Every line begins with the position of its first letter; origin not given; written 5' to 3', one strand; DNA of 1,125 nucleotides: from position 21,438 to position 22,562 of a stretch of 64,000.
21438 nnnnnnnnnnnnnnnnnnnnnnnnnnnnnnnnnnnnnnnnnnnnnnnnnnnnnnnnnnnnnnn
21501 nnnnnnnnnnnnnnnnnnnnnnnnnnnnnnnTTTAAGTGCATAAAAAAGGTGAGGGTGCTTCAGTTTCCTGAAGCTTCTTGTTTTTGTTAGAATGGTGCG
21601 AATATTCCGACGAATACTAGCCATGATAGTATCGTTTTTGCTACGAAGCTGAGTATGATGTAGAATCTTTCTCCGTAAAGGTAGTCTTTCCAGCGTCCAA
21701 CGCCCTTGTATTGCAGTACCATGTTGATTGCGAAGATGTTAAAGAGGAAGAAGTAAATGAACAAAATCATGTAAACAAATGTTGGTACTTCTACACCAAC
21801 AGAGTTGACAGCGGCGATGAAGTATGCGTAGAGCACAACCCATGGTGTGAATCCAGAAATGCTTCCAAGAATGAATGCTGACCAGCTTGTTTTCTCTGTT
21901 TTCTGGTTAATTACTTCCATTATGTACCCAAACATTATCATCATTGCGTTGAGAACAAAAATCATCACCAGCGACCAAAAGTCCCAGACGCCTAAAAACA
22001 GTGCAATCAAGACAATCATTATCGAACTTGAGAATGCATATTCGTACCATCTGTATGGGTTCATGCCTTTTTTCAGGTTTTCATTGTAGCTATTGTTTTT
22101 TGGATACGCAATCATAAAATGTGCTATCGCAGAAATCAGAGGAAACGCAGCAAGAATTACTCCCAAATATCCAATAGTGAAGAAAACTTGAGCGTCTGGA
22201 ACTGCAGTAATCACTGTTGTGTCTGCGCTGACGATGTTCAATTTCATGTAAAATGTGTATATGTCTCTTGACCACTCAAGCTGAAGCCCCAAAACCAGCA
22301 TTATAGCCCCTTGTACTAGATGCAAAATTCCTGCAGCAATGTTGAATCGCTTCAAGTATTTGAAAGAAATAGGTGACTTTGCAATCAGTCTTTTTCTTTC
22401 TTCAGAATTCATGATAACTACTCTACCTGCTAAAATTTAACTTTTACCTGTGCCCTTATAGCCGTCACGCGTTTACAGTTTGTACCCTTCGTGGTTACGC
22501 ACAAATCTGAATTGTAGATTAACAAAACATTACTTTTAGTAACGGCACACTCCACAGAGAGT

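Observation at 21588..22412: Heliorhodopsin in an anaerobe-like archaeal context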

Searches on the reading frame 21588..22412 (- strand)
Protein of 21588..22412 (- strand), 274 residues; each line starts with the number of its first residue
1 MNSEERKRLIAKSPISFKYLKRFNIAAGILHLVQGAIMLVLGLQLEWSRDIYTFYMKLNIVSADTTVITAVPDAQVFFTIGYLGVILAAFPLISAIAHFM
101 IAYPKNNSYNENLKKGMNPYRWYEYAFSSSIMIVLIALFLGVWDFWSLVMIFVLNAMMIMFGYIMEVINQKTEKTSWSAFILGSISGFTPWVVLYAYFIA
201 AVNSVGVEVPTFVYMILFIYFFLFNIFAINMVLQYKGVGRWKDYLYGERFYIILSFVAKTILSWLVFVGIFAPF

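Call 3: search_protein_families(library=pfam, proteins=[window:21588-22412:-], max_evalue=0.01)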
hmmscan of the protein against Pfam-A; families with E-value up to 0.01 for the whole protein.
window:21588-22412:- (274 aa): 1 family
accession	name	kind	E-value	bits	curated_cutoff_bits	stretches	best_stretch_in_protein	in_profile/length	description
PF18761.7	Heliorhodopsin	-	8.9e-90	300.7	26.7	1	20-270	1-241/242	Heliorhodopsin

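Call 4: search_solved_structures(query=window:21588-22412:-, max_evalue=0.01, show_alignments=3)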
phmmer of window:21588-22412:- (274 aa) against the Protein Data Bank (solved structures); distinct sequences matched with E-value up to 0.01: 6.
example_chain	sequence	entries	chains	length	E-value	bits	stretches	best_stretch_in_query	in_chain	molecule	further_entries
6is6_A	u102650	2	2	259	4.9e-55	190.2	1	14-273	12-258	heliorhodopsin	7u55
7clj_A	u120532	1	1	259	1.2e-54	188.9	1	14-273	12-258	heliorhodopsin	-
9ljj_A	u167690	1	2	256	5.1e-44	154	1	16-273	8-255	Heliorhodopsin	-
6su3_X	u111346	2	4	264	5.7e-44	153.9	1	16-273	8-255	48C12 heliorhodopsin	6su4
6uh3_A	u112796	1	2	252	2.5e-43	151.8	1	17-270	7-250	Heliorhodopsin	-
9vfc_A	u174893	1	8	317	3.6e-37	131.6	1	18-273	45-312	heliorhodopsin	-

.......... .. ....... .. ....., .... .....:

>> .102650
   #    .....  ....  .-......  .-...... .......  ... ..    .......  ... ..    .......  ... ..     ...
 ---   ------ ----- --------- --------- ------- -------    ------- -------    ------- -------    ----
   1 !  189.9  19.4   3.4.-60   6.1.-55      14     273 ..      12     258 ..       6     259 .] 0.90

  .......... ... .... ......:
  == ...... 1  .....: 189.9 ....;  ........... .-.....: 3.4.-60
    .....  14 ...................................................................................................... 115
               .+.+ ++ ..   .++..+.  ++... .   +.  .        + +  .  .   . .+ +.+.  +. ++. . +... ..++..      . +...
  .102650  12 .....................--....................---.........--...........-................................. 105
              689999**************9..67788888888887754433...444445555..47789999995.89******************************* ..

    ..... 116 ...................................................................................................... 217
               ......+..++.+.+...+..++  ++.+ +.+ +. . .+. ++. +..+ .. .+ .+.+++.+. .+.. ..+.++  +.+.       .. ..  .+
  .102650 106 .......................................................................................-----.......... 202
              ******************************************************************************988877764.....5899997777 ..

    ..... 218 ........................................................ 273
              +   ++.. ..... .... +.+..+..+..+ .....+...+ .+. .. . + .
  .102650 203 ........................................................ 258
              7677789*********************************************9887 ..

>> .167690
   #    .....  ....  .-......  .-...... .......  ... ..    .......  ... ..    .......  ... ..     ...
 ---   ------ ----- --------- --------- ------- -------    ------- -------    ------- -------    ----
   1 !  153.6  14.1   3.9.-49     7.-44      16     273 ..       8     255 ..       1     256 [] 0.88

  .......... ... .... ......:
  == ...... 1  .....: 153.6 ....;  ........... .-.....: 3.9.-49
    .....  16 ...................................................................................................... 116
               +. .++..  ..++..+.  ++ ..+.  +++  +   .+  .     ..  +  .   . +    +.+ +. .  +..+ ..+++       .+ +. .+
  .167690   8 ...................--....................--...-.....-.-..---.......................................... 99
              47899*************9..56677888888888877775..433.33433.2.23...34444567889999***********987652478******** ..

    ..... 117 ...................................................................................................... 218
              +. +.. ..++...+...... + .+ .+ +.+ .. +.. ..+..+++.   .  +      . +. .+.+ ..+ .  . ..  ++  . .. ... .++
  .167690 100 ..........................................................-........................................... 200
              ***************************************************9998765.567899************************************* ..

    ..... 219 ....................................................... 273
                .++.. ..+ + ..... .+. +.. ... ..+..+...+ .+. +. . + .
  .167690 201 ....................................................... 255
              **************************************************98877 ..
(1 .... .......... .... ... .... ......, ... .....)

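Call 5: find_homologous_proteins(query=window:21588-22412:-, max_evalue=1e-20)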
Query window:21588-22412:- (274 aa): 5074 proteins with E <= 1e-20 among 6488 candidates; the best 120 are listed.
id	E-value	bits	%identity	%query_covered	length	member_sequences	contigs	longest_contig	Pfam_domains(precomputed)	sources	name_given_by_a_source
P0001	2.3e-172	590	100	100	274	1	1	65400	PF18761.8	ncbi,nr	ncbi:MAG: heliorhodopsin HeR [Candidatus Bathyarchaeota archaeon]|nr:heliorhodopsin HeR [Candidatus 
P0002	6.1e-163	559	93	100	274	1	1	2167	PF18761.8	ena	-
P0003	1.1e-161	555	93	100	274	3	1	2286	PF18761.8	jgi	-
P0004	9.7e-159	545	91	100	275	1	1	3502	PF18761.8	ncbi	-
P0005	1.8e-157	541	91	100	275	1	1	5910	PF18761.8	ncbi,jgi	jgi:sulfite exporter TauE/SafE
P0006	5.8e-157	539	90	100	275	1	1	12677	PF18761.8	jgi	-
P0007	4.7e-156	536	91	100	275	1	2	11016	PF18761.8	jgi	-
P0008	7.5e-156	536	89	100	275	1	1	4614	PF18761.8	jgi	jgi:sulfite exporter TauE/SafE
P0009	9.2e-156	535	89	100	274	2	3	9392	PF18761.8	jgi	jgi:uncharacterized membrane protein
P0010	9.8e-156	535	90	100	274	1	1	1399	PF18761.8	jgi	-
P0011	5.5e-155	533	88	100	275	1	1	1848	PF18761.8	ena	-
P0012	6.9e-155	532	89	100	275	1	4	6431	PF18761.8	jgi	jgi:uncharacterized membrane protein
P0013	3.1e-154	530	87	100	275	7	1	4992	PF18761.8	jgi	-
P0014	7.3e-154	529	87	100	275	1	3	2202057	PF18761.8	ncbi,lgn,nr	ncbi:MAG: heliorhodopsin HeR [Candidatus Bathyarchaeota archaeon]|nr:heliorhodopsin HeR [Candidatus 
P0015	9.2e-154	529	89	100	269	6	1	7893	PF18761.8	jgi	jgi:sulfite exporter TauE/SafE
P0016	1.3e-151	522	87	100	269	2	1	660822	PF18761.8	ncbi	ncbi:MAG: heliorhodopsin HeR [archaeon]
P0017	2.7e-151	521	87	100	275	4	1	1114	PF18761.8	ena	-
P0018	9.8e-151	519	86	100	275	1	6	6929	PF18761.8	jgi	jgi:uncharacterized membrane protein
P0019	1.3e-150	518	87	100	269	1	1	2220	PF18761.8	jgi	jgi:hypothetical protein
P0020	1.6e-150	518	86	100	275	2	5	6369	PF18761.8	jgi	jgi:uncharacterized membrane protein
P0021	6.2e-150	516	86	100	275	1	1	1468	PF18761.8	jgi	jgi:hypothetical protein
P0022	7.1e-150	516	86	100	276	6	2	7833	PF18761.8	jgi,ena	-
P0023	1.2e-149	515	86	100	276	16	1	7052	PF18761.8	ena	-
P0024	2.6e-148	511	84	100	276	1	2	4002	PF18761.8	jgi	jgi:uncharacterized membrane protein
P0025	1.5e-147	508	84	100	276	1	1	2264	PF18761.8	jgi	-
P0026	1.9e-146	505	84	100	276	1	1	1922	PF18761.8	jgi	jgi:hypothetical protein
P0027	2.3e-146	504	84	100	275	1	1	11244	PF18761.8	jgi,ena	-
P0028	5.0e-146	503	84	100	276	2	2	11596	PF18761.8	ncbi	-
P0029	7.8e-146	503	83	100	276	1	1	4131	PF18761.8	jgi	jgi:hypothetical protein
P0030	3.0e-145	501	82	100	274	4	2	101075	PF18761.8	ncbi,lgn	-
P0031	1.1e-144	499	80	100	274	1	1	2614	PF18761.8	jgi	-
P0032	2.3e-143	495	81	100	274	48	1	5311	PF18761.8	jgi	jgi:uncharacterized membrane protein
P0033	2.9e-143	494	81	100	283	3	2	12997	PF18761.8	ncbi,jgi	jgi:sulfite exporter TauE/SafE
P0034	2.1e-142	491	81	100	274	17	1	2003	PF18761.8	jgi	-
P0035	2.5e-142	491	81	100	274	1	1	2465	PF18761.8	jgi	-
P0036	4.1e-142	491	81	100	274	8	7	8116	PF18761.8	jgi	jgi:uncharacterized membrane protein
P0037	5.5e-142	490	80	100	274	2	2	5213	PF18761.8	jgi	jgi:uncharacterized membrane protein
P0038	2.3e-141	488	79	100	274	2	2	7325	PF18761.8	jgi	jgi:hypothetical protein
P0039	2.8e-141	488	81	100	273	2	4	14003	PF18761.8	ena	-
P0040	3.1e-141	488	80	100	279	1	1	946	PF18761.8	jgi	jgi:hypothetical protein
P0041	3.2e-141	488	80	100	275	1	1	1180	PF18761.8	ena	-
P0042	4.9e-141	487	80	100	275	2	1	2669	PF18761.8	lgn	-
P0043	1.6e-140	485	80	100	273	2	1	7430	PF18761.8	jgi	jgi:hypothetical protein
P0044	1.7e-140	485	80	100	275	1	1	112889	PF18761.8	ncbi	-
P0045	2.6e-140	485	79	100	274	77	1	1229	PF18761.8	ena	-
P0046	2.8e-140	484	85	94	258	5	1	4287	PF18761.8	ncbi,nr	ncbi:MAG: heliorhodopsin HeR, partial [Candidatus Bathyarchaeota archaeon]|nr:heliorhodopsin HeR [Ca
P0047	3.1e-140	484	79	100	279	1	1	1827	PF18761.8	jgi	jgi:hypothetical protein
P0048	5.3e-140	484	79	100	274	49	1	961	PF18761.8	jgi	jgi:hypothetical protein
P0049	5.9e-140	483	79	100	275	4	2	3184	PF18761.8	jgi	-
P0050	1.5e-139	482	87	93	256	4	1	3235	PF18761.8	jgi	-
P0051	1.9e-139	482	78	100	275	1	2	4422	PF18761.8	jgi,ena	-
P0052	9.1e-139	480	79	100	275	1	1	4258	PF18761.8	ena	-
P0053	1.3e-138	479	79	100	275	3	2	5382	PF18761.8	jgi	-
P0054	2.1e-138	478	79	100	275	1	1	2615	PF18761.8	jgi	-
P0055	2.3e-138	478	77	100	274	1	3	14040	PF18761.8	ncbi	-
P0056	2.6e-138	478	78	100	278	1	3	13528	PF18761.8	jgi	jgi:hypothetical protein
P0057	3.1e-138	478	79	100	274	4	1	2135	PF18761.8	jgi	-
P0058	8.3e-138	476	87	93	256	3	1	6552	PF18761.8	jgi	jgi:hypothetical protein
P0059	1.2e-137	476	77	100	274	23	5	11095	PF18761.8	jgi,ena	jgi:hypothetical protein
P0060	1.2e-137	476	78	100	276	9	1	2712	PF18761.8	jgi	-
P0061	2.0e-137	475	79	100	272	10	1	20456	PF18761.8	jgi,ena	-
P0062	2.1e-137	475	85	93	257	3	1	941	PF18761.8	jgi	-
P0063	2.3e-137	475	77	100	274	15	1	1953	PF18761.8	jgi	jgi:uncharacterized membrane protein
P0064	2.3e-137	475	78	100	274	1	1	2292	PF18761.8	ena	-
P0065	2.5e-137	475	80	100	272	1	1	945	PF18761.8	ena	-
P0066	2.5e-137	475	79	100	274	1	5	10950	PF18761.8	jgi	-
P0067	3.4e-137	474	77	100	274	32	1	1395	PF18761.8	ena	-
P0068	4.3e-137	474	78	100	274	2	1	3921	PF18761.8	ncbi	-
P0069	5.1e-137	474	77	100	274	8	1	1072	PF18761.8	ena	-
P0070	6.4e-137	473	79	100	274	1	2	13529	PF18761.8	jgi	-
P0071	7.1e-137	473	78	100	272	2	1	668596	PF18761.8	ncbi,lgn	-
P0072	7.9e-137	473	78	100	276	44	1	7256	PF18761.8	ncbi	-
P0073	1.0e-136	473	78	100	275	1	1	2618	PF18761.8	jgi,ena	-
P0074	1.4e-136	472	78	100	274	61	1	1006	PF18761.8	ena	-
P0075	1.5e-136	472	77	100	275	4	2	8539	PF18761.8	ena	-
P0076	1.6e-136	472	78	100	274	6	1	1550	PF18761.8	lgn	-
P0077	1.7e-136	472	77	100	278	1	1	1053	PF18761.8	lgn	-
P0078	1.9e-136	472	75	100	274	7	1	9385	PF18761.8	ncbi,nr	ncbi:MAG: heliorhodopsin HeR [Candidatus Bathyarchaeota archaeon]|nr:heliorhodopsin HeR [Candidatus 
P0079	2.1e-136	472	77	100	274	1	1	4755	PF18761.8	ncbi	-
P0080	2.3e-136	472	77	100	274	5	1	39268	PF18761.8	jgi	jgi:hypothetical protein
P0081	2.9e-136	471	78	100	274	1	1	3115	PF18761.8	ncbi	-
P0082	2.9e-136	471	77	100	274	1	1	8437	PF18761.8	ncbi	-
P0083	3.0e-136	471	77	100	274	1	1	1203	PF18761.8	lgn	-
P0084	4.0e-136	471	76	100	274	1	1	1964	PF18761.8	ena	-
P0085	4.2e-136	471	78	100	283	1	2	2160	PF18761.8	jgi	jgi:hypothetical protein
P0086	4.5e-136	471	75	100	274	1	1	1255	PF18761.8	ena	-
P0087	5.0e-136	471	76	100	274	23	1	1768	PF18761.8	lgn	-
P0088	5.7e-136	470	77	100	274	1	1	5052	PF18761.8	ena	-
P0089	6.9e-136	470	77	100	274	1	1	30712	PF18761.8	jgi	-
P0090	7.4e-136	470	78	100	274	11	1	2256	PF18761.8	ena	-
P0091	1.1e-135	469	78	100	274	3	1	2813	PF18761.8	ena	-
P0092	1.1e-135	469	76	100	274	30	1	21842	PF18761.8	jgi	-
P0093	1.3e-135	469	77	100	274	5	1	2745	PF18761.8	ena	-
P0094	1.3e-135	469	76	100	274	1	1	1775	PF18761.8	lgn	-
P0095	1.4e-135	469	76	100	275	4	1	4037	PF18761.8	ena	-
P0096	1.5e-135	469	77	100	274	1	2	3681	PF18761.8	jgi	jgi:hypothetical protein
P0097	1.7e-135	469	77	100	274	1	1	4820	PF18761.8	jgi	jgi:hypothetical protein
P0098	2.6e-135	468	77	100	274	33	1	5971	PF18761.8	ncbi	-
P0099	3.1e-135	468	77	100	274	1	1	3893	PF18761.8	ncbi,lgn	-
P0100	3.8e-135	468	77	100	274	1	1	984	PF18761.8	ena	-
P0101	3.8e-135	468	76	100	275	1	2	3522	PF18761.8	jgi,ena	-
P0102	5.0e-135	467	77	100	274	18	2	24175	PF18761.8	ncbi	-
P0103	5.3e-135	467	76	100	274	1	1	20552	PF18761.8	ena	-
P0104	5.5e-135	467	76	100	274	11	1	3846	PF18761.8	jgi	jgi:hypothetical protein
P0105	5.6e-135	467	76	100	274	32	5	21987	PF18761.8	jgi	-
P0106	5.8e-135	467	77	100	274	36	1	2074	PF18761.8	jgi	-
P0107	7.6e-135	467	77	100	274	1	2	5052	PF18761.8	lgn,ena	-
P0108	8.5e-135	467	76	100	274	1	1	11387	PF18761.8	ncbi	-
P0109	8.7e-135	467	77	100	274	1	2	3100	PF18761.8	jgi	jgi:uncharacterized membrane protein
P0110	1.0e-134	466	77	100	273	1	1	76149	PF18761.8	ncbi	-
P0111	1.1e-134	466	75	100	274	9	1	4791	PF18761.8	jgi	jgi:hypothetical protein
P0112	1.1e-134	466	77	100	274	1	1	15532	PF18761.8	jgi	-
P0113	1.2e-134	466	77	100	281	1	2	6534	PF18761.8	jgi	-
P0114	1.3e-134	466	76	100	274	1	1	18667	PF18761.8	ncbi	-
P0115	1.3e-134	466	77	100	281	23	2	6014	PF18761.8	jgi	-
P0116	1.3e-134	466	76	100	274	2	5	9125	PF18761.8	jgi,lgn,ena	-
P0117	1.5e-134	466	76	100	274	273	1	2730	PF18761.8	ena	-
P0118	2.0e-134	465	76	100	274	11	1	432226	PF18761.8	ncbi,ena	-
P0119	2.0e-134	465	77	100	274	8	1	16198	PF18761.8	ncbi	-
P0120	2.0e-134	465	75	100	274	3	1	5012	PF18761.8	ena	-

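Call 11: find_related_loci(query=window:21588-22412:-, collection=genome_contigs, flank=8000)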
Query window:21588-22412:- (274 aa) in genome_contigs; peptide patterns used: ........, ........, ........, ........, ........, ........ (x = any residue, [..] = any of these).
599 stretches matched a pattern (row limit reached: there are more); 548 encode a relative of the query (tblastn E <= 1e-3); the best 80 are kept; 80 distinct loci.
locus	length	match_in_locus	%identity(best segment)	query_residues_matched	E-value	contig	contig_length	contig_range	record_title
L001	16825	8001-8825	87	1-274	1e-160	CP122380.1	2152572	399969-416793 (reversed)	MAG: Candidatus Bathyarchaeum tardum isolate M17C-01 chromosome, complete genome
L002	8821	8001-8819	84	1-272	5e-152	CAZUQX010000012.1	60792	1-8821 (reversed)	MAG TPA_asm: uncultured Candidatus Bathyarchaeia archaeon isolate SRP323688_co1_42 genome assembly, contig: NODE_959_len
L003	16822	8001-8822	80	1-274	2e-149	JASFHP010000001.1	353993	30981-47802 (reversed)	MAG: Candidatus Bathyarchaeota archaeon isolate D0608M20metaG_Bin_680 D0608M20metaG_FD_scaffold_1_c1, whole genome shotg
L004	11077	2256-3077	78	1-274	9e-147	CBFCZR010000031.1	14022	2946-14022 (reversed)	MAG TPA_asm: Candidatus Bathyarchaeota archaeon isolate SRR6194934_binner123_Refined_40 genome assembly, contig: ERZ7813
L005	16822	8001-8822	78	1-274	2e-146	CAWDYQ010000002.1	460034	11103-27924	MAG: Candidatus Bathyarchaeota archaeon isolate MFD09779.bin.1.203 genome assembly, contig: contig_26525, whole genome s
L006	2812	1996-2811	78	1-272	1e-151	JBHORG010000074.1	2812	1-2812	Thermoproteota archaeon isolate SAG AM-311-L02 NODE_74_length_2812_cov_11.229597, whole genome shotgun sequence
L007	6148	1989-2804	78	1-272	9e-144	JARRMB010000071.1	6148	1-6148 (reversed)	MAG: Candidatus Bathyarchaeota archaeon isolate Spart_087_MAG scaffold_8687, whole genome shotgun sequence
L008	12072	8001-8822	77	1-274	1e-142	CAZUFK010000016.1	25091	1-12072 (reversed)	MAG TPA_asm: uncultured Candidatus Bathyarchaeia archaeon isolate binchicken_co91_416 genome assembly, contig: NODE_2080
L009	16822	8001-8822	76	1-274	2e-141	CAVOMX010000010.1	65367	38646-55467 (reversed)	MAG: Candidatus Bathyarchaeota archaeon isolate MFD09779.bin.2.126 genome assembly, contig: contig_32778, whole genome s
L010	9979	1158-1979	76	1-274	3e-141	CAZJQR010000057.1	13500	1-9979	MAG TPA_asm: uncultured Candidatus Bathyarchaeia archaeon isolate SRP185410_co2_368 genome assembly, contig: NODE_5741_l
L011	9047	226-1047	76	1-274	1e-140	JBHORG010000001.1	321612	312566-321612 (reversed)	Thermoproteota archaeon isolate SAG AM-311-L02 NODE_1_length_321612_cov_30.319436, whole genome shotgun sequence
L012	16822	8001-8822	76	1-274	1e-140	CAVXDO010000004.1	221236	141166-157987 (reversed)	MAG: Candidatus Bathyarchaeota archaeon isolate MFD04408.bin.1.92 genome assembly, contig: contig_21925, whole genome sh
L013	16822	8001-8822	76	1-274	4e-140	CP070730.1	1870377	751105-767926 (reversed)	MAG: Candidatus Bathyarchaeota archaeon isolate bin42 chromosome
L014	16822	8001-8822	76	1-274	5e-140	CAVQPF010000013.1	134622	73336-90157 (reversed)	MAG: Candidatus Bathyarchaeota archaeon isolate MFD09779.bin.2.127 genome assembly, contig: contig_73223, whole genome s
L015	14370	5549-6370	75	1-274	5e-140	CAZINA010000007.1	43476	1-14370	MAG TPA_asm: uncultured Candidatus Bathyarchaeia archaeon isolate binchicken_co294_20 genome assembly, contig: NODE_1288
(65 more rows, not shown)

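Call 48: search_protein_families(library=ncbifam, proteins=[window:21588-22412:-], max_evalue=0.001)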
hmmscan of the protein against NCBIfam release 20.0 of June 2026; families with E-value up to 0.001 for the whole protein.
window:21588-22412:- (274 aa): 1 family
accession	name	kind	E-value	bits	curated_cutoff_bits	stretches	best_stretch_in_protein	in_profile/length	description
NF038020.1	HeR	equivalog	1.5e-101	339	100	1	20-271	1-244/244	heliorhodopsin HeR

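Call 56: find_encoding_contigs(protein=P0001, flank=2000, max_places=3)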
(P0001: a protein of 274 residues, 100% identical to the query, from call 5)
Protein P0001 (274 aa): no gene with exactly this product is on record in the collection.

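Call 57: list_cluster_members(proteins=[P0001])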
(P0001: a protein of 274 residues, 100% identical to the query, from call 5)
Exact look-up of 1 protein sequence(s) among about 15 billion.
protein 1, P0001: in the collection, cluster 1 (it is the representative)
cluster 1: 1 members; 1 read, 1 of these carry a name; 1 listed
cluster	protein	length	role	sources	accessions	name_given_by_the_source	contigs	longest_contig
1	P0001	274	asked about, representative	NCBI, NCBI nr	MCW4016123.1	MAG: heliorhodopsin HeR [Candidatus Bathyarchaeota archaeon] | heliorhodopsin HeR [Candidatus Bathyarchaeum sp.]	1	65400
